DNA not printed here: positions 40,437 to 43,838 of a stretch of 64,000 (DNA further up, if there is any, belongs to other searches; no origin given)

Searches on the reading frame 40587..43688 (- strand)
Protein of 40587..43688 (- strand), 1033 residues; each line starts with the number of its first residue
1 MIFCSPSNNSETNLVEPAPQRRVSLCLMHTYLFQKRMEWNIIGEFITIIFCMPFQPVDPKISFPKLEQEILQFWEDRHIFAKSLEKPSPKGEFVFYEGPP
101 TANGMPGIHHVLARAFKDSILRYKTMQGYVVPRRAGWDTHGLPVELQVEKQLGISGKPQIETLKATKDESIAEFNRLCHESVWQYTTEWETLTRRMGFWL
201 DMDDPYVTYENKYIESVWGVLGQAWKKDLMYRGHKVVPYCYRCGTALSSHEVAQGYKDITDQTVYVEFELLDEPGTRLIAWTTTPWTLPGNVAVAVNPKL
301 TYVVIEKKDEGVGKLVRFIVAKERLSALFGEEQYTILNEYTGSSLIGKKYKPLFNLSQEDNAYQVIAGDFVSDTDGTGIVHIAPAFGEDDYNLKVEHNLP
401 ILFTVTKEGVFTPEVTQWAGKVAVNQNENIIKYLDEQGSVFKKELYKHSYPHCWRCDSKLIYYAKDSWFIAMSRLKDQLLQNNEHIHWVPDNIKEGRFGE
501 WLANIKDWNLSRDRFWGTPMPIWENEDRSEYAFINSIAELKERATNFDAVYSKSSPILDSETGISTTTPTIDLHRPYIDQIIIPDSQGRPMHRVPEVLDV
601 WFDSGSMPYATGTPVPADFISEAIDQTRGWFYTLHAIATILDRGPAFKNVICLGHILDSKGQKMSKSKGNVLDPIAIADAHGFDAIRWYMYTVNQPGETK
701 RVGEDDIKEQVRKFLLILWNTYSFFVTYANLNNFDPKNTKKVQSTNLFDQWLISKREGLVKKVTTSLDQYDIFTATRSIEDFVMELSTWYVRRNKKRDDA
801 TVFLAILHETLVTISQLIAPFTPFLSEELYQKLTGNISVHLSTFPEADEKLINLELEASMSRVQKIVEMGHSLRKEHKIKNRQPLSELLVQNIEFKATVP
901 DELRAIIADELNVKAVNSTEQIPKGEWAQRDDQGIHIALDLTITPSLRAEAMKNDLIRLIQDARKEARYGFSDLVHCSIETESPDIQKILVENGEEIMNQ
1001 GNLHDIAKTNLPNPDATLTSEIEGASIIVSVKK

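Call 7: search_protein_families(library=pfam, proteins=[window:40587-43688:-], max_evalue=0.01)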
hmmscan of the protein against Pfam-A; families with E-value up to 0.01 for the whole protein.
window:40587-43688:- (1033 aa): 5 families
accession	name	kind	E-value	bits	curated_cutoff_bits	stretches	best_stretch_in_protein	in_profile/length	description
PF00133.28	tRNA-synt_1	-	1.9e-111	373.2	22.7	1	70-693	2-405/414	tRNA synthetases class I (I, L, M and V)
PF08264.19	Anticodon_1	-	8e-31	107.3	25.1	1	749-887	1-146/148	Anticodon-binding domain of tRNA ligase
PF09334.17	tRNA-synt_1g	-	5.3e-18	65.4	20.1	3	450-535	166-250/391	tRNA synthetases class I (M)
PF19302.4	DUF5915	-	2.3e-09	37.5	27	1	924-1032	89-193/195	Domain of unknown function (DUF5915)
PF01921.24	tRNA-synt_1f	-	0.00068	19.1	27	1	655-714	274-332/360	tRNA synthetases class I (K)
